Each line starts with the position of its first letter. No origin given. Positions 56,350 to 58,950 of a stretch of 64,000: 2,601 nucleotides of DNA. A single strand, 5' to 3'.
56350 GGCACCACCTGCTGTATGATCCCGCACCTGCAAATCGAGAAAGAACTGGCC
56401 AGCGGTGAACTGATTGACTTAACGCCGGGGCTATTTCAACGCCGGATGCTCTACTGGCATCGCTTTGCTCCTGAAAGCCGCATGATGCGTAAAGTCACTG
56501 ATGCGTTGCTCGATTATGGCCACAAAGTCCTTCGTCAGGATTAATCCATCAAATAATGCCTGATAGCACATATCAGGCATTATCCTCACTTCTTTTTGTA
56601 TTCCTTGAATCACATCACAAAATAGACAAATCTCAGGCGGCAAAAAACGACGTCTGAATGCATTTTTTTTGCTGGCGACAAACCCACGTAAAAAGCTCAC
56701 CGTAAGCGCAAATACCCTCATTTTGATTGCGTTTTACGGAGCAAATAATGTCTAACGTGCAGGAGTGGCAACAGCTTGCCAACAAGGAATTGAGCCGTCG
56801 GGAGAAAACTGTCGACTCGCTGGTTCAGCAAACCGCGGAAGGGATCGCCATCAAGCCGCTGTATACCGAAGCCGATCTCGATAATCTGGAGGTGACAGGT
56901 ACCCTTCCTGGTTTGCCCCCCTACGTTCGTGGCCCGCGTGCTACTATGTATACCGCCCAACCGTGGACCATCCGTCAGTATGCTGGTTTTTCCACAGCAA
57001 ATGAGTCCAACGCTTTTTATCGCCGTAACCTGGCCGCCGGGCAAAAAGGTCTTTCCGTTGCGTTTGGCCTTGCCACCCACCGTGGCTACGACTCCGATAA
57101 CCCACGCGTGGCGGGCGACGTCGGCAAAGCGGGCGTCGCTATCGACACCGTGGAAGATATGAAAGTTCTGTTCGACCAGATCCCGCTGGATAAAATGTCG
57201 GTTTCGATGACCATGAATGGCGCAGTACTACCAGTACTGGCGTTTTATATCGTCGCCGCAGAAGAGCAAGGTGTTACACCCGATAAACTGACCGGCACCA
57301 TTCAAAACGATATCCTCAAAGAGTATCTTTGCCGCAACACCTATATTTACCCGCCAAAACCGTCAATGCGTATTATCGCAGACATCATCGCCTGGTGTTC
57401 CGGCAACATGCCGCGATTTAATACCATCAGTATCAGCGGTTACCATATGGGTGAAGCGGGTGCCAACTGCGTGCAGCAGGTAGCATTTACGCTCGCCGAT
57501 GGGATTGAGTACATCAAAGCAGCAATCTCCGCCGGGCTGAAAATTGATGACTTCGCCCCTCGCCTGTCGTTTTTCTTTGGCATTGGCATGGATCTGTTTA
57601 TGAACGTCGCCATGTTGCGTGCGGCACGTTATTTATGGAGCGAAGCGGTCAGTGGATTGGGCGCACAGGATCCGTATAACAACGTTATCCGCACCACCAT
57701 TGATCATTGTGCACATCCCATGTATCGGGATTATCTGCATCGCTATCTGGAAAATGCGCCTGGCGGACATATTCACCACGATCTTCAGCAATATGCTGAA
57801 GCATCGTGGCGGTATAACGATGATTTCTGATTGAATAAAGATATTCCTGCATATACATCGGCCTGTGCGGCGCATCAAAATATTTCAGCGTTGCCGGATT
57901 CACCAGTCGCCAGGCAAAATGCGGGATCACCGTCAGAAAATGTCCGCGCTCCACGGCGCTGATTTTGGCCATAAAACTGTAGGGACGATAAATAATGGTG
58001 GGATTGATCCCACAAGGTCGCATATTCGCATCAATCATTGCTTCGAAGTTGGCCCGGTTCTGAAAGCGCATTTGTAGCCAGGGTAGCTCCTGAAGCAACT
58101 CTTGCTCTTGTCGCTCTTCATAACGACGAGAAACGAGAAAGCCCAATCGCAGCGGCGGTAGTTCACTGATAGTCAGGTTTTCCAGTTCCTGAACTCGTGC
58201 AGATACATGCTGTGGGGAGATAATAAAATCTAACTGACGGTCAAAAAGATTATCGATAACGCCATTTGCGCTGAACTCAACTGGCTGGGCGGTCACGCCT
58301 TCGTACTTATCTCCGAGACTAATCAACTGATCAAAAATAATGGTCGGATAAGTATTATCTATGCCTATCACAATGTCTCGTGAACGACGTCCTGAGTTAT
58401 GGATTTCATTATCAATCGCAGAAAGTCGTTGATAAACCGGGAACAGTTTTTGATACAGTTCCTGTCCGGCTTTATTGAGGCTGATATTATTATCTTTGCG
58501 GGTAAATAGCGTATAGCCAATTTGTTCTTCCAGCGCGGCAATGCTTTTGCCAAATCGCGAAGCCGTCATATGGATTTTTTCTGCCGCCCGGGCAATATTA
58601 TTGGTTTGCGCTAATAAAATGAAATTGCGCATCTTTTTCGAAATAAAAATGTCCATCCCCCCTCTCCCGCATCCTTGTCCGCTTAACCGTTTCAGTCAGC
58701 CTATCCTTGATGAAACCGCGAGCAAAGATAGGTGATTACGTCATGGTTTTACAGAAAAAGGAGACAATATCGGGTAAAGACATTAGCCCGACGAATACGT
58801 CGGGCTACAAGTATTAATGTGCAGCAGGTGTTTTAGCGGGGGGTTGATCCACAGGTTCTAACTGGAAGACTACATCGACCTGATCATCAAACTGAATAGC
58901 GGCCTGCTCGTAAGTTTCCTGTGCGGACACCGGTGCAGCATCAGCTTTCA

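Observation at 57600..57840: Deletion of the sbm operon: truncated scpA abuts and overlaps convergent ygfI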

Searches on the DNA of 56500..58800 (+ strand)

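Call 3: search_dna_similar(query=window:56500-58800:+, collection=ecoli_genomes, mode=near, max_rows=30)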
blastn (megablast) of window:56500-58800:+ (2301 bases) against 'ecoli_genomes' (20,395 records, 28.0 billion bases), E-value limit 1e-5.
Records with a match: 5426; places in all: 9750; records where one place covers at least 80% of the query: 1113.
Genomes with a match: 5425 of 5426; with a place that covers at least 80% of the query: 1113. Places per genome that has any: lowest 1, median 2, highest 4. On chromosomes: 9748 places; on plasmids: 2.
Best place of each record, by identity: >=99% 4; 95-99% 5422.
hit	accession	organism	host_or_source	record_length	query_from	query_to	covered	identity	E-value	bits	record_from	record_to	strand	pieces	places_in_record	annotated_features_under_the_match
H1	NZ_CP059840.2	Escherichia coli strain E2348/69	Homo sapiens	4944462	1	2301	100%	100.0%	0e+0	4250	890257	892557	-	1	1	methylmalonyl-CoA mutase family protein | srsR: LysR family transcriptional regulator SrsR | hypothetical protein | argP: DNA-binding transcriptional regulator ArgP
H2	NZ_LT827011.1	Escherichia coli O127:H6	Homo sapiens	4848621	1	2301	100%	100.0%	0e+0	4250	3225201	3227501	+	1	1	methylmalonyl-CoA mutase family protein | srsR: LysR family transcriptional regulator SrsR | hypothetical protein | argP: DNA-binding transcriptional regulator ArgP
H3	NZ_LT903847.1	Escherichia coli O127:H6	Homo sapiens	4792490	1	2301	100%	100.0%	0e+0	4250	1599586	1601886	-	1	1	methylmalonyl-CoA mutase family protein | srsR: LysR family transcriptional regulator SrsR | hypothetical protein | argP: DNA-binding transcriptional regulator ArgP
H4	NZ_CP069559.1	Escherichia coli strain FDAARGOS_1259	Homo sapiens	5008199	1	2301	100%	98.1%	0e+0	4029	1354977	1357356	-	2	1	methylmalonyl-CoA mutase family protein | srsR: LysR family transcriptional regulator SrsR | acetyl-CoA hydrolase | argP: DNA-binding transcriptional regulator ArgP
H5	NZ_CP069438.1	Escherichia coli strain FDAARGOS_1260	Homo sapiens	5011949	1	2301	100%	98.1%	0e+0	4029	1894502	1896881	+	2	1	methylmalonyl-CoA mutase family protein | srsR: LysR family transcriptional regulator SrsR | acetyl-CoA hydrolase | argP: DNA-binding transcriptional regulator ArgP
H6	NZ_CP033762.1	Escherichia coli strain FDAARGOS_536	Homo sapiens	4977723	1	2301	100%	98.1%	0e+0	4028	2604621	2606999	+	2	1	methylmalonyl-CoA mutase family protein | srsR: LysR family transcriptional regulator SrsR | acetyl-CoA hydrolase | argP: DNA-binding transcriptional regulator ArgP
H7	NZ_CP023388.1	Escherichia coli strain 1105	canine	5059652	1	2301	100%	98.1%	0e+0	4028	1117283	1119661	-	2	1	methylmalonyl-CoA mutase family protein | srsR: LysR family transcriptional regulator SrsR | acetyl-CoA hydrolase | argP: DNA-binding transcriptional regulator ArgP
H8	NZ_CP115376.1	Escherichia coli strain CUVET20-PYO4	dog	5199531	1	2301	100%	98.1%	0e+0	4028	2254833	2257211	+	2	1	methylmalonyl-CoA mutase family protein | srsR: LysR family transcriptional regulator SrsR | acetyl-CoA hydrolase | argP: DNA-binding transcriptional regulator ArgP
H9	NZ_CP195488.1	Escherichia coli strain 21AR0173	Homo sapiens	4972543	1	2301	100%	98.1%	0e+0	4028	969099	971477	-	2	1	methylmalonyl-CoA mutase family protein | srsR: LysR family transcriptional regulator SrsR | acetyl-CoA hydrolase | argP: DNA-binding transcriptional regulator ArgP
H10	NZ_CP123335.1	Escherichia coli strain AREA_492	Homo sapiens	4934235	1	2301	100%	98.1%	0e+0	4028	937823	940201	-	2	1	methylmalonyl-CoA mutase family protein | srsR: LysR family transcriptional regulator SrsR | acetyl-CoA hydrolase | argP: DNA-binding transcriptional regulator ArgP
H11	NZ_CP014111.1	Escherichia coli strain FDAARGOS_144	Homo sapiens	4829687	1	2301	100%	97.9%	0e+0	4006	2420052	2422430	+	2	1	methylmalonyl-CoA mutase family protein | srsR: LysR family transcriptional regulator SrsR | acetyl-CoA hydrolase | argP: DNA-binding transcriptional regulator ArgP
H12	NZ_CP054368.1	Escherichia coli strain SCU-115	Homo sapiens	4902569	1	2301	100%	97.9%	0e+0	4006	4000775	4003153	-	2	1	methylmalonyl-CoA mutase family protein | srsR: LysR family transcriptional regulator SrsR | acetyl-CoA hydrolase | argP: DNA-binding transcriptional regulator ArgP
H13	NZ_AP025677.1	Escherichia coli strain Rb-23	Homo sapiens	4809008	1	2301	100%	97.9%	0e+0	4006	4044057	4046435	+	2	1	methylmalonyl-CoA mutase family protein | srsR: LysR family transcriptional regulator SrsR | acetyl-CoA hydrolase | argP: DNA-binding transcriptional regulator ArgP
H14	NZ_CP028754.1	Escherichia coli strain A21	opossum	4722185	1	2301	100%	97.9%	0e+0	4006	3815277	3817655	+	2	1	methylmalonyl-CoA mutase family protein | srsR: LysR family transcriptional regulator SrsR | acetyl-CoA hydrolase | argP: DNA-binding transcriptional regulator ArgP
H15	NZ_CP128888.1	Escherichia coli strain TUM14697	Homo sapiens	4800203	1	2301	100%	97.9%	0e+0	4006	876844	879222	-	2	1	methylmalonyl-CoA mutase family protein | srsR: LysR family transcriptional regulator SrsR | acetyl-CoA hydrolase | argP: DNA-binding transcriptional regulator ArgP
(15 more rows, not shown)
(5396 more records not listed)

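Call 4: get_annotated_region(hit=H1, flank=2500)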
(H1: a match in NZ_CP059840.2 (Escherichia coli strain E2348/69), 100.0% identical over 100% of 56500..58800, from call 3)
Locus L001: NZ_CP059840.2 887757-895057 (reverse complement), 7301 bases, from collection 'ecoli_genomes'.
description: Escherichia coli strain E2348/69 chromosome, complete genome
organism: Escherichia coli strain E2348/69 (NCBI taxid 562)
replicon: chromosome; assembly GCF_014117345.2
host: Homo sapiens; source: stool; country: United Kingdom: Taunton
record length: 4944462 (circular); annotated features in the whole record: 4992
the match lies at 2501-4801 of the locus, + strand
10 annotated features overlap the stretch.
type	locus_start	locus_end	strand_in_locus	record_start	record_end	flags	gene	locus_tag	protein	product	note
CDS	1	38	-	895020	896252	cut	serA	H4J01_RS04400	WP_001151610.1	phosphoglycerate dehydrogenase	-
CDS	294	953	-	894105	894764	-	rpiA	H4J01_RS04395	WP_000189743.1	ribose-5-phosphate isomerase RpiA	-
CDS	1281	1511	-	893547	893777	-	-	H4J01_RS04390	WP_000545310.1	LysR substrate-binding domain-containing protein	-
CDS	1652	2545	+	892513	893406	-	argP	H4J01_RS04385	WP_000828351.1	DNA-binding transcriptional regulator ArgP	-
CDS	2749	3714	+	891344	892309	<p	-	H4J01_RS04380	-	methylmalonyl-CoA mutase family protein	incomplete; partial in the middle of a contig; missing C-terminus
CDS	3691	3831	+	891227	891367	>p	-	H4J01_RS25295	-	hypothetical protein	incomplete; partial in the middle of a contig; missing N-terminus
CDS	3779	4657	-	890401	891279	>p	srsR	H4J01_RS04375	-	LysR family transcriptional regulator SrsR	incomplete; partial in the middle of a contig; missing C-terminus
CDS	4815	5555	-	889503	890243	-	yggE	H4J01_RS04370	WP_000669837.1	oxidative stress defense protein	-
CDS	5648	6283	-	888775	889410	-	argO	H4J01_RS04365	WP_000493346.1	arginine exporter ArgO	-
CDS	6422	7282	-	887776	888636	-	mscS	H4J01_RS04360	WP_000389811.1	small-conductance mechanosensitive channel MscS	-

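Call 5: get_annotated_region(hit=H4, flank=2500)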
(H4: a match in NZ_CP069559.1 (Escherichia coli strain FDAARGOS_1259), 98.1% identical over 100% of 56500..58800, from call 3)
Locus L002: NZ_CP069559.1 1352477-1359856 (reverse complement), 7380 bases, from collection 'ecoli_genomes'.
description: Escherichia coli strain FDAARGOS_1259 chromosome, complete genome
organism: Escherichia coli strain FDAARGOS_1259 (NCBI taxid 562)
replicon: chromosome; assembly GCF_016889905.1
host: Homo sapiens; source: missing; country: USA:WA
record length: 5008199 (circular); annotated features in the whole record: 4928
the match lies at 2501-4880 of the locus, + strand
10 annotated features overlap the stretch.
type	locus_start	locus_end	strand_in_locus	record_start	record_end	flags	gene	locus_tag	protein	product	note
CDS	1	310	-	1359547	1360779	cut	serA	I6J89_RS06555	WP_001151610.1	phosphoglycerate dehydrogenase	-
CDS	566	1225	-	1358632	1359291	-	rpiA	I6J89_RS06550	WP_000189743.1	ribose-5-phosphate isomerase RpiA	-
CDS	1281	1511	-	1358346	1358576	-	-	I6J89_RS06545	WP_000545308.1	LysR substrate-binding domain-containing protein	-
CDS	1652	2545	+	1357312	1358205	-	argP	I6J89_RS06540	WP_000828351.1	DNA-binding transcriptional regulator ArgP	-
CDS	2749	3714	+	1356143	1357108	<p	-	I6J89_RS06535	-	methylmalonyl-CoA mutase family protein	incomplete; partial in the middle of a contig; missing C-terminus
CDS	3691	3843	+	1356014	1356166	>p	-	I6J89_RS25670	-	acetyl-CoA hydrolase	incomplete; partial in the middle of a contig; missing N-terminus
CDS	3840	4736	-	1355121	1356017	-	srsR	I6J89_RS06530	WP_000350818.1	LysR family transcriptional regulator SrsR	-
CDS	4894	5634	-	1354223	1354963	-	yggE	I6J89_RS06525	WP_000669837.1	oxidative stress defense protein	-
CDS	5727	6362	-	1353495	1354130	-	argO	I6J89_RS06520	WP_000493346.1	arginine exporter ArgO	-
CDS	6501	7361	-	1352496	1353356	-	mscS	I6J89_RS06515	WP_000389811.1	small-conductance mechanosensitive channel MscS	-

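Call 13: search_dna_similar(query=window:57700-57860:+, collection=ecoli_genomes, mode=near, max_rows=25)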
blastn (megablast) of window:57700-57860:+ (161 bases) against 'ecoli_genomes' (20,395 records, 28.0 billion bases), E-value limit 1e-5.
Records with a match: 5423; places in all: 5430; records where one place covers at least 80% of the query: 5355.
Genomes with a match: 5423 of 5426; with a place that covers at least 80% of the query: 5355. Places per genome that has any: lowest 1, median 1, highest 2. On chromosomes: 5429 places; on plasmids: 1.
Best place of each record, by identity: >=99% 62; 95-99% 5361.
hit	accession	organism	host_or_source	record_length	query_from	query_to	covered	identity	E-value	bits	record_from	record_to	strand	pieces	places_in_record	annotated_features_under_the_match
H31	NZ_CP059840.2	Escherichia coli strain E2348/69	Homo sapiens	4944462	1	161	100%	100.0%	5e-78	298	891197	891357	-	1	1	hypothetical protein | srsR: LysR family transcriptional regulator SrsR | methylmalonyl-CoA mutase family protein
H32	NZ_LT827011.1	Escherichia coli O127:H6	Homo sapiens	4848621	1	161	100%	100.0%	5e-78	298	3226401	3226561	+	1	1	hypothetical protein | srsR: LysR family transcriptional regulator SrsR | methylmalonyl-CoA mutase family protein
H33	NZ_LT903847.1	Escherichia coli O127:H6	Homo sapiens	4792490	1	161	100%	100.0%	5e-78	298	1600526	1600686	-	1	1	hypothetical protein | srsR: LysR family transcriptional regulator SrsR | methylmalonyl-CoA mutase family protein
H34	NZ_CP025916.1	Escherichia coli strain 120899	Homo sapiens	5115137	1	161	100%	98.3%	3e-35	304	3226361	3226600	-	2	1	scpC: propionyl-CoA:succinate CoA transferase | srsR: LysR family transcriptional regulator SrsR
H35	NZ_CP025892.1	Escherichia coli strain 503025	Homo sapiens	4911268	1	161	100%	98.3%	3e-35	304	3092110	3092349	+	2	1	scpC: propionyl-CoA:succinate CoA transferase | srsR: LysR family transcriptional regulator SrsR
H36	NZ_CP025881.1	Escherichia coli strain 503440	Homo sapiens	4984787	1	161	100%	98.3%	3e-35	304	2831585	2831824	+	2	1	scpC: propionyl-CoA:succinate CoA transferase | srsR: LysR family transcriptional regulator SrsR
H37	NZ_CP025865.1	Escherichia coli strain 504211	Homo sapiens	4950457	1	161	100%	98.3%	3e-35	304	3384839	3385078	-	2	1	scpC: propionyl-CoA:succinate CoA transferase | srsR: LysR family transcriptional regulator SrsR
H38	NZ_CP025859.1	Escherichia coli strain 504239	Homo sapiens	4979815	1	161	100%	98.3%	3e-35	304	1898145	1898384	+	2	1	scpC: propionyl-CoA:succinate CoA transferase | srsR: LysR family transcriptional regulator SrsR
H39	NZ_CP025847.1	Escherichia coli strain 602354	Homo sapiens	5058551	1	161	100%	98.3%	3e-35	304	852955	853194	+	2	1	scpC: propionyl-CoA:succinate CoA transferase | srsR: LysR family transcriptional regulator SrsR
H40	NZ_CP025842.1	Escherichia coli strain 720632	Homo sapiens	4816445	1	161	100%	98.3%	3e-35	304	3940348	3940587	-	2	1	scpC: propionyl-CoA:succinate CoA transferase | srsR: LysR family transcriptional regulator SrsR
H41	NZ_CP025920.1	Escherichia coli strain 103605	Homo sapiens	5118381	1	161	100%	98.3%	3e-35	304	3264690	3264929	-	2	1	scpC: propionyl-CoA:succinate CoA transferase | srsR: LysR family transcriptional regulator SrsR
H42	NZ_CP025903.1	Escherichia coli strain 300709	Homo sapiens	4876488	1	161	100%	98.3%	3e-35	304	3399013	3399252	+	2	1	scpC: propionyl-CoA:succinate CoA transferase | srsR: LysR family transcriptional regulator SrsR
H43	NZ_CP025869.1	Escherichia coli strain 503829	Homo sapiens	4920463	1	161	100%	98.3%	3e-35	304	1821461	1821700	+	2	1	scpC: propionyl-CoA:succinate CoA transferase | srsR: LysR family transcriptional regulator SrsR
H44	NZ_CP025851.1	Escherichia coli strain 510016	Homo sapiens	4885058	1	161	100%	98.3%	3e-35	304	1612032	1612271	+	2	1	scpC: propionyl-CoA:succinate CoA transferase | srsR: LysR family transcriptional regulator SrsR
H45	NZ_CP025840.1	Escherichia coli strain 214-4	Homo sapiens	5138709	1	161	100%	98.3%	3e-35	304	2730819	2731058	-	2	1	scpC: propionyl-CoA:succinate CoA transferase | srsR: LysR family transcriptional regulator SrsR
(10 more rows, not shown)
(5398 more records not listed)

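Call 27: search_dna_similar(query=window:57636-57699:+, collection=ecoli_genomes, mode=near, max_evalue=1e-14, max_rows=60, rows=spread)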
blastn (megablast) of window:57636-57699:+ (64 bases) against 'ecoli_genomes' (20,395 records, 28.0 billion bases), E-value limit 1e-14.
Records with a match: 1110; places in all: 1110; records where one place covers at least 80% of the query: 1110.
Genomes with a match: 1110 of 5426; with a place that covers at least 80% of the query: 1110. Places per genome that has any: lowest 1, median 1, highest 1. On chromosomes: 1109 places; on plasmids: 1.
Best place of each record, by identity: >=99% 3; 95-99% 1107.
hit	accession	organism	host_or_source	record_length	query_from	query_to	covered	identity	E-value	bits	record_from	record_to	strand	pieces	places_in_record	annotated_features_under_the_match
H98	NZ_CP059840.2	Escherichia coli strain E2348/69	Homo sapiens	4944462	1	64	100%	100.0%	1e-24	119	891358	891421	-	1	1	methylmalonyl-CoA mutase family protein | hypothetical protein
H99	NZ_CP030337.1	Escherichia coli strain AR_451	missing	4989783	1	64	100%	98.4%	6e-23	113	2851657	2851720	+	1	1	methylmalonyl-CoA mutase family protein | acetyl-CoA hydrolase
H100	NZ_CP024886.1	Escherichia coli strain AR_0017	missing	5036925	1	64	100%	98.4%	6e-23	113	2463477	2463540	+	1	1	methylmalonyl-CoA mutase family protein | acetyl-CoA hydrolase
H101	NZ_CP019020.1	Escherichia coli strain Ecol_244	Homo sapiens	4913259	1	64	100%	98.4%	6e-23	113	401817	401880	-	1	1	methylmalonyl-CoA mutase family protein | acetyl-CoA hydrolase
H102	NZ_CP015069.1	Escherichia coli strain Ecol_743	Homo sapiens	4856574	1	64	100%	98.4%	6e-23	113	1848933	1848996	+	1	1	methylmalonyl-CoA mutase family protein | acetyl-CoA hydrolase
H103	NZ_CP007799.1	Escherichia coli Nissle 1917 strain Nissle 1917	soldier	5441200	1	64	100%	98.4%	6e-23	113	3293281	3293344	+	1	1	methylmalonyl-CoA mutase family protein | acetyl-CoA hydrolase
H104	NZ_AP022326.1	Escherichia coli O25:H4 strain 18044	Homo sapiens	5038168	1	64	100%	98.4%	6e-23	113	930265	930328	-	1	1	methylmalonyl-CoA mutase family protein | acetyl-CoA hydrolase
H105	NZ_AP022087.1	Escherichia coli strain WP4-S18-ESBL-07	-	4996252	1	64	100%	98.4%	6e-23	113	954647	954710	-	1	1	methylmalonyl-CoA mutase family protein | acetyl-CoA hydrolase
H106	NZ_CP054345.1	Escherichia coli strain SCU-176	Homo sapiens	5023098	1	64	100%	98.4%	6e-23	113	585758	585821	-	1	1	methylmalonyl-CoA mutase family protein | acetyl-CoA hydrolase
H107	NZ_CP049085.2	Escherichia coli strain p4A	Homo sapiens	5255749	1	64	100%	98.4%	6e-23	113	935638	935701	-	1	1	methylmalonyl-CoA mutase family protein | acetyl-CoA hydrolase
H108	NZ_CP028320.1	Escherichia coli O18:H1 strain CFSAN067215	Homo sapiens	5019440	1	64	100%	98.4%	6e-23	113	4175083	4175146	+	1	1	methylmalonyl-CoA mutase family protein | acetyl-CoA hydrolase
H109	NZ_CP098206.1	Escherichia coli strain Z0117EC0054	Canis lupus familiaris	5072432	1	64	100%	98.4%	6e-23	113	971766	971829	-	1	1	methylmalonyl-CoA mutase family protein | acetyl-CoA hydrolase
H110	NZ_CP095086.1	Escherichia coli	Homo sapiens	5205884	1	64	100%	98.4%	6e-23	113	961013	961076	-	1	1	methylmalonyl-CoA mutase family protein | acetyl-CoA hydrolase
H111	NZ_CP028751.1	Escherichia coli strain A24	Armadillo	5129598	1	64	100%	98.4%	6e-23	113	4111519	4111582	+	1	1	methylmalonyl-CoA mutase family protein | acetyl-CoA hydrolase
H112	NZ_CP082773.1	Escherichia coli O99:H6 strain CU42ET-1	Homo sapiens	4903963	1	64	100%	98.4%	6e-23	113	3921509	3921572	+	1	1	methylmalonyl-CoA mutase family protein | acetyl-CoA hydrolase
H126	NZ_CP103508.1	Escherichia coli O25b:H4-ST131 strain 5506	Homo sapiens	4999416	1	64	100%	98.4%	6e-23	113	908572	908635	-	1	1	methylmalonyl-CoA mutase family protein | acetyl-CoA hydrolase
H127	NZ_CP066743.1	Escherichia coli strain UPEC 536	Homo sapiens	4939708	1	64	100%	98.4%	6e-23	113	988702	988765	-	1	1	methylmalonyl-CoA mutase family protein | acetyl-CoA hydrolase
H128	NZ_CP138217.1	Escherichia coli strain 20Y000092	Homo sapiens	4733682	1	64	100%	98.4%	6e-23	113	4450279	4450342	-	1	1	methylmalonyl-CoA mutase family protein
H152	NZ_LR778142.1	Escherichia coli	soil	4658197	1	64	100%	98.4%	6e-23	113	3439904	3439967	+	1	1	methylmalonyl-CoA mutase family protein | acetyl-CoA hydrolase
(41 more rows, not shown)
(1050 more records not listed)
